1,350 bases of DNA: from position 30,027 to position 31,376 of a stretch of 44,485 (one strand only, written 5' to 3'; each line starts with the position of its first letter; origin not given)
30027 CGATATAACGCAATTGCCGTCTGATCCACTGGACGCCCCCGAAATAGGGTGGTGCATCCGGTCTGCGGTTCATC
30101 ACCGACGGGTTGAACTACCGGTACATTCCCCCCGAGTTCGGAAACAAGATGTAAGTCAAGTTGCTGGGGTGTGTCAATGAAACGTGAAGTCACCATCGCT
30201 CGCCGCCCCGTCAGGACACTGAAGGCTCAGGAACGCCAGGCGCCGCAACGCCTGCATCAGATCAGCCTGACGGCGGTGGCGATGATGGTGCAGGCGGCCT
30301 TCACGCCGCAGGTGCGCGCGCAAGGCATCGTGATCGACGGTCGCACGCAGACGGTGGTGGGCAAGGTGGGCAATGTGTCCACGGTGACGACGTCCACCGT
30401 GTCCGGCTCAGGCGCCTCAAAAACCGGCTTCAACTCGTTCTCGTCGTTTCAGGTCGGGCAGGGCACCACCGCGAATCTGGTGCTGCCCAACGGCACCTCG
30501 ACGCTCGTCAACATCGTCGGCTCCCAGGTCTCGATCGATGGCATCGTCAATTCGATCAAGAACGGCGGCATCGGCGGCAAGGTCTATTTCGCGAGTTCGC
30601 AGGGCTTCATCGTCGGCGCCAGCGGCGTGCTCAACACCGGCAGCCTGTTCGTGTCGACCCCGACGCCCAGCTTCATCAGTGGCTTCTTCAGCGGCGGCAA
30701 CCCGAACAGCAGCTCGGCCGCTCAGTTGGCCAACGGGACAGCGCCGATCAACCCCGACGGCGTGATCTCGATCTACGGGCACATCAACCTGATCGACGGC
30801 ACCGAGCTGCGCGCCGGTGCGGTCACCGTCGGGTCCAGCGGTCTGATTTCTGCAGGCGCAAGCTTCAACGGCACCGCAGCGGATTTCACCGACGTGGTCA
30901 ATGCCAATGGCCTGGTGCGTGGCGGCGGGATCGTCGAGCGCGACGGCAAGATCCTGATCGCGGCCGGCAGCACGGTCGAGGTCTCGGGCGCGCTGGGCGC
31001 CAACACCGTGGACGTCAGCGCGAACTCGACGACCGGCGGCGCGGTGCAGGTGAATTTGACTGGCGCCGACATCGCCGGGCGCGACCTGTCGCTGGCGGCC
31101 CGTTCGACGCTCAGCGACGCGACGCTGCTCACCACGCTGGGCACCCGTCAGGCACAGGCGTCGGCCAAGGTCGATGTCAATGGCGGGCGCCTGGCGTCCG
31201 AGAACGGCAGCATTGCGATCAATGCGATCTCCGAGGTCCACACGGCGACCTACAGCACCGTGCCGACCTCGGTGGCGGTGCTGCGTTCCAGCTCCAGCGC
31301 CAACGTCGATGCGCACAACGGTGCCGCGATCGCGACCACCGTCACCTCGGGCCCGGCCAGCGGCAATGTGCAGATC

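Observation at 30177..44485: Giant (>4,760-codon) LktA/FHA-like filamentous exoprotein gene running off the window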

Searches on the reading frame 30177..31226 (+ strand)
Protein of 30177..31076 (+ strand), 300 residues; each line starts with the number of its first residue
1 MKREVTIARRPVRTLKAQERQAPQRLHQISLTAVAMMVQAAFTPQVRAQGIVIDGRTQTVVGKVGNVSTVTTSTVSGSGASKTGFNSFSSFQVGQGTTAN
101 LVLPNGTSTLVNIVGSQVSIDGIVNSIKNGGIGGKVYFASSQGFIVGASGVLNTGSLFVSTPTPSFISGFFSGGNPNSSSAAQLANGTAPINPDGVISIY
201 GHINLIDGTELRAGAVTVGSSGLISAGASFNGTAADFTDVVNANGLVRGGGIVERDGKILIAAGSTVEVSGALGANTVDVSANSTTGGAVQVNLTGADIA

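Call 14: find_related_loci(query=window:30177-31076:+, collection=genome_contigs, flank=10000)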
Query window:30177-31076:+ (300 aa) in genome_contigs; peptide patterns used: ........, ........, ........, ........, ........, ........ (x = any residue, [..] = any of these).
600 stretches matched a pattern (row limit reached: there are more); 2 encode a relative of the query (tblastn E <= 1e-3); 2 distinct loci.
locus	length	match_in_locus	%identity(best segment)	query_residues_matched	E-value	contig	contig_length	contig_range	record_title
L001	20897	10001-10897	85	1-300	2e-153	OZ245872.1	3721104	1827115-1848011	MAG: Burkholderiaceae bacterium isolate 732ef4b1-3eda-4af0-a5a9-44cb4f996968 genome assembly, chromosome: 1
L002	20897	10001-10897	84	1-300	3e-151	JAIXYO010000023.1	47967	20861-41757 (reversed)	MAG: Rubrivivax sp. isolate D8_MAG_00017 pond_D8_MAG_00017_000000000032, whole genome shotgun sequence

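Call 31: search_dna_similar(query=window:30177-31076:+, collection=plasmids, mode=protein, max_rows=25)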
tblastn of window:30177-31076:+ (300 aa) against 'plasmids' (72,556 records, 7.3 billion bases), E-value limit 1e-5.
Records with a match: 5; places in all: 6; records where one place covers at least 80% of the query: 1.
Best place of each record, by identity: <60% 5.
By first word of the organism name: Selenomonas 2; Terrarubrum 1; Gemmobacter 1; Thalassospira 1.
By predicted mobility (MOB-suite, as given by PLSDB): non-mobilizable 4; mobilizable 1.
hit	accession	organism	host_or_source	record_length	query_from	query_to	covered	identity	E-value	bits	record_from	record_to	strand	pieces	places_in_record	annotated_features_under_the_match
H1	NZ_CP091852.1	Terrarubrum flagellatum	cell culture,forest soil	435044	12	276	88%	40.1%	1e-28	122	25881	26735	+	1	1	leukotoxin LktA family filamentous adhesin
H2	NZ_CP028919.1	Gemmobacter aquarius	Whole organism,fresh water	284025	85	300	72%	39.7%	9e-23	105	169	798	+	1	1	none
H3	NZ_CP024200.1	Thalassospira marina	-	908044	85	279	65%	43.0%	5e-20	97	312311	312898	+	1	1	filamentous hemagglutinin N-terminal domain-containing protein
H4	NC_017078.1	Selenomonas ruminantium subsp. lactilytica TAM6421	-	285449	86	263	59%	34.7%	1e-16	87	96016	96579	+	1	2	leukotoxin LktA family filamentous adhesin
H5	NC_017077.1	Selenomonas ruminantium subsp. lactilytica TAM6421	-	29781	86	250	55%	36.2%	8e-19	94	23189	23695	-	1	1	leukotoxin LktA family filamentous adhesin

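Call 32: get_annotated_region(hit=H1, flank=20000)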
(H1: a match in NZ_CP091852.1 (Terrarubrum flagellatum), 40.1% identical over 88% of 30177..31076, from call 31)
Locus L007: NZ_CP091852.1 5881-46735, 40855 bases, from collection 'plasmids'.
description: Terrarubrum flagellatum strain 7MK25 plasmid unnamed1, complete sequence
organism: Terrarubrum flagellatum (NCBI taxid 2895980)
taxonomy: Bacteria; Pseudomonadota; Alphaproteobacteria; Hyphomicrobiales; Terrirubraceae; Terrirubrum; Terrarubrum flagellatum
host: -; source: cell culture,forest soil; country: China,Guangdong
typing (MOB-suite, as given by PLSDB): non-mobilizable
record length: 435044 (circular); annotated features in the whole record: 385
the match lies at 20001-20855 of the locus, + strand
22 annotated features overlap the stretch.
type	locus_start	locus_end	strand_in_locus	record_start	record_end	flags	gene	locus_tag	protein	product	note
CDS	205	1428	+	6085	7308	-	-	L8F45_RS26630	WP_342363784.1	M20/M25/M40 family metallo-hydrolase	-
CDS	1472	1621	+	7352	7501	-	-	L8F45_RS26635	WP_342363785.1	hypothetical protein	-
CDS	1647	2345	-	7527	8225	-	-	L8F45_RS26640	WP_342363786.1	aldolase/citrate lyase family protein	-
CDS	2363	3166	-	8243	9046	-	-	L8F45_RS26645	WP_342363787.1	SDR family oxidoreductase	-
CDS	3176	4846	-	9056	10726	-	-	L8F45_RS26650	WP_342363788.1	hydantoinase B/oxoprolinase family protein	-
CDS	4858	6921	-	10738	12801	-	-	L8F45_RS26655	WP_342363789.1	hydantoinase/oxoprolinase family protein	-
CDS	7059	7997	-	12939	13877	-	nac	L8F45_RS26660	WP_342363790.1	nitrogen assimilation transcriptional regulator NAC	GO:0006355 - regulation of DNA-templated transcription [Evidence IEA]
CDS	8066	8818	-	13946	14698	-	-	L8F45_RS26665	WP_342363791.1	ABC transporter ATP-binding protein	-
CDS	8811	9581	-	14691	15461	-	-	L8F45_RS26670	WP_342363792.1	ABC transporter ATP-binding protein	-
CDS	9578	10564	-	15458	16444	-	-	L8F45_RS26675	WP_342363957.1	branched-chain amino acid ABC transporter permease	GO:0015803 - branched-chain amino acid transport [Evidence IEA]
CDS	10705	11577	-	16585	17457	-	-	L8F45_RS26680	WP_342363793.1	branched-chain amino acid ABC transporter permease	GO:0015803 - branched-chain amino acid transport [Evidence IEA]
CDS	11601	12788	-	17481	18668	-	-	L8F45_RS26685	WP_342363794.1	ABC transporter substrate-binding protein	-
CDS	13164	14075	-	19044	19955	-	-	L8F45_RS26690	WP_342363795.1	LysR family transcriptional regulator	GO:0006355 - regulation of DNA-templated transcription [Evidence IEA]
CDS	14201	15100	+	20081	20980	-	-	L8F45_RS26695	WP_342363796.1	alpha/beta hydrolase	-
CDS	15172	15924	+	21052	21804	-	-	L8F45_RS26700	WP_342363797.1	ABC transporter ATP-binding protein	GO:0006810 - transport [Evidence IEA]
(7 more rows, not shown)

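Call 33: get_annotated_region(hit=H3, flank=20000)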
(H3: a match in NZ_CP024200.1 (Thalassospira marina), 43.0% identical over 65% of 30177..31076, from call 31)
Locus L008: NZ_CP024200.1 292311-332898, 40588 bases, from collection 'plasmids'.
description: Thalassospira marina strain CSC3H3 plasmid pCSC3H3, complete sequence
organism: Thalassospira marina (NCBI taxid 2048283)
taxonomy: Bacteria; Pseudomonadota; Alphaproteobacteria; Rhodospirillales; Thalassospiraceae; Thalassospira; Thalassospira marina
host: -; source: -; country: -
typing (MOB-suite, as given by PLSDB): non-mobilizable
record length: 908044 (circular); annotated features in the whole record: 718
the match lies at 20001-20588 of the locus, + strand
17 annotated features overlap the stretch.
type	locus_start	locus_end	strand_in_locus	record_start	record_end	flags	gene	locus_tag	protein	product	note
CDS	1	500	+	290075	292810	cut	-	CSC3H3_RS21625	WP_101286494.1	toxin VasX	-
CDS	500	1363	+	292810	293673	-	-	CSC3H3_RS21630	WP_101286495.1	hypothetical protein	-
CDS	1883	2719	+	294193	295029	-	-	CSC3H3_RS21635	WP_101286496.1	hypothetical protein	-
CDS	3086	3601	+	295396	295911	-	-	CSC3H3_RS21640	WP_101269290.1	Hcp family type VI secretion system effector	GO:0033103 - protein secretion by the type VI secretion system [Evidence IEA]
CDS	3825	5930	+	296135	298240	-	-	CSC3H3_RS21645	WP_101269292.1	type VI secretion system tip protein VgrG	GO:0033103 - protein secretion by the type VI secretion system [Evidence IEA]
CDS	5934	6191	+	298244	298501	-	-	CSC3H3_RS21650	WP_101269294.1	PAAR domain-containing protein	-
CDS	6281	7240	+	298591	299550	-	-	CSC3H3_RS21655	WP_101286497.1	DUF4123 domain-containing protein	-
CDS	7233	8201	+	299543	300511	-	-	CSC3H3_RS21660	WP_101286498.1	hypothetical protein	-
CDS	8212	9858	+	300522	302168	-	-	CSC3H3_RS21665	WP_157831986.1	hypothetical protein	-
CDS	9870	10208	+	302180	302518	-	-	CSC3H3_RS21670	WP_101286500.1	hypothetical protein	-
CDS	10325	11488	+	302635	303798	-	-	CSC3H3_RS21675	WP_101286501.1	tetratricopeptide repeat protein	-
CDS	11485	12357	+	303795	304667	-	-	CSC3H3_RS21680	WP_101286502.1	alpha/beta hydrolase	-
CDS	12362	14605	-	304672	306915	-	-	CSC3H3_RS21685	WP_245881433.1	tetratricopeptide repeat-containing sulfotransferase family protein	-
CDS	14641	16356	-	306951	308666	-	-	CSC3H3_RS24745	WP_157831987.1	autotransporter outer membrane beta-barrel domain-containing protein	-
CDS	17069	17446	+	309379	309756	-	-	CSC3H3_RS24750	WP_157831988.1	hypothetical protein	-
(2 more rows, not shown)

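Call 36: get_annotated_region(hit=H4, flank=12000)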
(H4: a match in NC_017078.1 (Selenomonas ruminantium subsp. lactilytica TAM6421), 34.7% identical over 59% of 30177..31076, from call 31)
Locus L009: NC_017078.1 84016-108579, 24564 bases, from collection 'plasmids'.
description: Selenomonas ruminantium subsp. lactilytica TAM6421 plasmid pSRC1, complete sequence
organism: Selenomonas ruminantium subsp. lactilytica TAM6421 (NCBI taxid 927704)
taxonomy: Bacteria; Bacillota; Negativicutes; Selenomonadales; Selenomonadaceae; Selenomonas; Selenomonas ruminantium; Selenomonas ruminantium subsp. lactilytica TAM6421
host: -; source: -; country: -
typing (MOB-suite, as given by PLSDB): non-mobilizable
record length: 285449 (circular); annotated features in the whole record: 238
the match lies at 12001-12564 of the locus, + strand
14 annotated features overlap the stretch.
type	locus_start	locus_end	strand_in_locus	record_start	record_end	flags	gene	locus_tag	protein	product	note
CDS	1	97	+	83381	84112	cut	-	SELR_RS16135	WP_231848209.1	MBL fold metallo-hydrolase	-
CDS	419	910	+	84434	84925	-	-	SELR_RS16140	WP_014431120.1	NAD(P)H-dependent oxidoreductase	-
CDS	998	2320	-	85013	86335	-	-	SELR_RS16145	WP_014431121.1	membrane protein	-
CDS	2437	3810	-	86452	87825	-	-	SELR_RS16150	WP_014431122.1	DUF389 domain-containing protein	-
CDS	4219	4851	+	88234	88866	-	-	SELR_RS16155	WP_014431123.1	PAS domain-containing protein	-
CDS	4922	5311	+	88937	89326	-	-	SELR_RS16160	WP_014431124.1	RidA family protein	-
CDS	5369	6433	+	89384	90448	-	-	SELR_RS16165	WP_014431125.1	threonine synthase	GO:0009088 - threonine biosynthetic process [Evidence IEA]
CDS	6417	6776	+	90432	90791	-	-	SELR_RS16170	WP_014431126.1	LysR family transcriptional regulator substrate-binding protein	-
CDS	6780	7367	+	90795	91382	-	-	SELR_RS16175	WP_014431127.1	chromate transporter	GO:0015703 - chromate transport [Evidence IEA]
CDS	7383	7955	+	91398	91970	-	-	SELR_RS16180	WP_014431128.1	chromate transporter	GO:0015703 - chromate transport [Evidence IEA]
CDS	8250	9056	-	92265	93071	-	-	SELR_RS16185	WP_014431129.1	gamma-glutamyl-gamma-aminobutyrate hydrolase family protein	-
CDS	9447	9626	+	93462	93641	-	-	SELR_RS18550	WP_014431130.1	response regulator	GO:0000160 - phosphorelay signal transduction system [Evidence IEA]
CDS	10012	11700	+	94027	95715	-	-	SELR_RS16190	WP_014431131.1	ShlB/FhaC/HecB family hemolysin secretion/activation protein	-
CDS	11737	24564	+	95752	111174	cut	-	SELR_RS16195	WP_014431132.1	leukotoxin LktA family filamentous adhesin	-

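Call 37: get_annotated_region(hit=H2, flank=20000)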
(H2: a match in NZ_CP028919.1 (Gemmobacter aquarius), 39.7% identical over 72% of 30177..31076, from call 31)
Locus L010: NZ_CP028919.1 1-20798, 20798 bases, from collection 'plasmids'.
description: Gemmobacter aquarius strain HYN0069 plasmid unnamed1, complete sequence
organism: Gemmobacter aquarius (NCBI taxid 2169400)
taxonomy: Bacteria; Pseudomonadota; Alphaproteobacteria; Rhodobacterales; Paracoccaceae; Gemmobacter; Gemmobacter aquarius
host: -; source: Whole organism,fresh water; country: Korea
typing (MOB-suite, as given by PLSDB): non-mobilizable
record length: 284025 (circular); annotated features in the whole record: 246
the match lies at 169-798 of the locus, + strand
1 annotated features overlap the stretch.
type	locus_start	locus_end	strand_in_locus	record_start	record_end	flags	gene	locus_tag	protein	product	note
CDS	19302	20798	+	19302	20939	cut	-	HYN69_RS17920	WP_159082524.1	ShlB/FhaC/HecB family hemolysin secretion/activation protein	-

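Call 40: predict_structure(protein=window:30327-31226:+)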
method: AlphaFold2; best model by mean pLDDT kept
length: 300 residues; sequences in the alignment: 1
mean_pLDDT: 35.9   pTM: 0.16
mean pLDDT of the five models: 35.9, 34.4, 33.8, 33.4, 31.3
residues with pLDDT >= 90: 0; 70-90: 0; 50-70: 8; < 50: 292
segments of 3 or more residues with pLDDT < 50: 1-6, 8-202, 204-208, 211-241, 244-246, 248-250, 252-300
pLDDT, mean of each block of 10 residues (from residue 1): 45 37 27 28 39 40 36 31 30 29 28 28 32 31 31 33 32 31 35 36 45 44 41 42 47 44 37 37 43 39
secondary structure, 60 per line:
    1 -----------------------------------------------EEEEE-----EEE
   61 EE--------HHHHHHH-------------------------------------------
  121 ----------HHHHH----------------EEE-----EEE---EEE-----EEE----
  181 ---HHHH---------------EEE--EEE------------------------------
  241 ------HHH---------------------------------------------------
elements in order: E48-52 E58-62 H71-77 H131-135 E152-154 E160-162 E166-168 E174-176 H184-187 E203-205 E208-210

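Call 43: search_protein_families(library=pfam, proteins=[L007:19974-20973:+, L001:10001-10900:+], max_evalue=10)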
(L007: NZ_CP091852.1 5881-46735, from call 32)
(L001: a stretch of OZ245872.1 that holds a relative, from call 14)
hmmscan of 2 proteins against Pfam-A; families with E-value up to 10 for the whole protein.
L007:19974-20973:+ (333 aa): 0 families

L001:10001-10900:+ (300 aa): 0 families

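Call 61: search_protein_families(library=ncbifam, proteins=[L007:19974-21173:+, L010:1-1200:+, L009:11737-12936:+, L008:19800-20999:+, L001:10001-11200:+, L007:39059-40711:+], max_evalue=0.01)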
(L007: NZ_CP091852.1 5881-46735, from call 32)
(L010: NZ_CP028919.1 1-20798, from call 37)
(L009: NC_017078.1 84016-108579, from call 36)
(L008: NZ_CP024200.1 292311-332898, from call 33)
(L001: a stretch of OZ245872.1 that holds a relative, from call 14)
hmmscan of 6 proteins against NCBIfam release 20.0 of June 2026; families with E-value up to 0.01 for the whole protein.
L007:19974-21173:+ (400 aa): 2 families
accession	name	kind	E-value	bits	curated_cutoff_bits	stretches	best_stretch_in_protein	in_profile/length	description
NF012204.1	adhes_FxxPxG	domain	5.7e-55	185.4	60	1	82-232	1-151/153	leukotoxin LktA family filamentous adhesin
TIGR01901.1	adhes_NPXG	domain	0.0037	17.1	29.1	1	96-173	2-76/79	filamentous hemagglutinin N-terminal domain-containing protein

L010:1-1200:+ (400 aa): 1 family
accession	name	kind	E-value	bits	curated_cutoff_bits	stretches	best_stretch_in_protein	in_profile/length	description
NF012204.1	adhes_FxxPxG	domain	1.9e-46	157.8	60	1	45-194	2-151/153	leukotoxin LktA family filamentous adhesin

L009:11737-12936:+ (400 aa): 2 families
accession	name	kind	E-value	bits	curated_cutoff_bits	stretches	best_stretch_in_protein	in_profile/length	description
NF012204.1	adhes_FxxPxG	domain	1.3e-49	168.1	60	1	76-233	2-152/153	leukotoxin LktA family filamentous adhesin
TIGR01901.1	adhes_NPXG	domain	0.0004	20.3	29.1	1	89-167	2-73/79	filamentous hemagglutinin N-terminal domain-containing protein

L008:19800-20999:+ (400 aa): 2 families
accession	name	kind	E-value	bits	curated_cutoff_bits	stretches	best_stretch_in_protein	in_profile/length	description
NF012204.1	adhes_FxxPxG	domain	4.8e-46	156.4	60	1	55-206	1-152/153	leukotoxin LktA family filamentous adhesin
TIGR01901.1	adhes_NPXG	domain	7.5e-12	45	29.1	1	69-144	2-74/79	filamentous hemagglutinin N-terminal domain-containing protein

L001:10001-11200:+ (400 aa): 3 families
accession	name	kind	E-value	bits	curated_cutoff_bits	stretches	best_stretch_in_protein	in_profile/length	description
NF012204.1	adhes_FxxPxG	domain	8.7e-48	162.1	60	1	72-219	2-151/153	leukotoxin LktA family filamentous adhesin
TIGR01901.1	adhes_NPXG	domain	4.5e-05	23.3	29.1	1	84-162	1-77/79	filamentous hemagglutinin N-terminal domain-containing protein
NF008561.0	PRK11507.1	equivalog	0.0083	16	95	0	239-270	32-63/70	ribosome-associated protein YbcJ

L007:39059-40711:+ (550 aa): 2 families
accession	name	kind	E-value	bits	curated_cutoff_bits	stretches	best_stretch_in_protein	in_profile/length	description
NF058613.1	OMPAssmBamADein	equivalog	4.8e-05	21.5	1050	1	81-193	183-291/857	outer membrane protein assembly factor BamA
TIGR00992.1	3a0901s03IAP75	subfamily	0.0022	16.3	1163.25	0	436-491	609-661/718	IAP75 family chloroplast envelope protein translocase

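Call 83: search_protein_families(library=pfam, proteins=[L007:32274-39056:+, L010:12601-19281:+], max_evalue=1)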
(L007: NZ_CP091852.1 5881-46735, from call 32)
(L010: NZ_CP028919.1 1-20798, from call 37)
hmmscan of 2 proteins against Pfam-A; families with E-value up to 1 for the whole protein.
L007:32274-39056:+ (2261 aa): 1 family
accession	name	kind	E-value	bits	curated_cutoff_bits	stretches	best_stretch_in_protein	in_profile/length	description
PF18113.7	Rbx_binding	-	0.013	15.7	22.1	0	1111-1144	18-51/71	Rubredoxin binding C-terminal domain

L010:12601-19281:+ (2227 aa): 2 families
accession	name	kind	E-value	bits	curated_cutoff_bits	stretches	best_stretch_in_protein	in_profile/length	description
PF05594.20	Fil_haemagg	-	0.013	16.6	21.5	1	1861-1912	19-72/72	Haemagglutinin repeat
PF01323.26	DSBA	-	0.07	13.3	25.6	1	379-418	132-171/191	DSBA-like thioredoxin domain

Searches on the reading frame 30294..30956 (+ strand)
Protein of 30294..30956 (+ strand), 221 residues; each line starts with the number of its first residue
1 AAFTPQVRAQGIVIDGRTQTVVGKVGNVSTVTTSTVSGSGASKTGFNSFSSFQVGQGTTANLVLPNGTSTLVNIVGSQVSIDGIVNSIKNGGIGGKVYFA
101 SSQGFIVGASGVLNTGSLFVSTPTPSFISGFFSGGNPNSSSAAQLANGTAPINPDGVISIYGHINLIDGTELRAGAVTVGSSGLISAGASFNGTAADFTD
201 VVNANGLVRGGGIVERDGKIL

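Call 43: search_protein_families(library=pfam, proteins=[window:30294-30956:+], max_evalue=10)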
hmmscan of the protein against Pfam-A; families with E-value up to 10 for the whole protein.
window:30294-30956:+ (221 aa): 1 family
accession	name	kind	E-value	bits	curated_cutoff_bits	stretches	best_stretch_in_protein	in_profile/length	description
PF05860.19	TPS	-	4.7e-05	23.9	33.5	1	12-212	3-195/252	TPS secretion domain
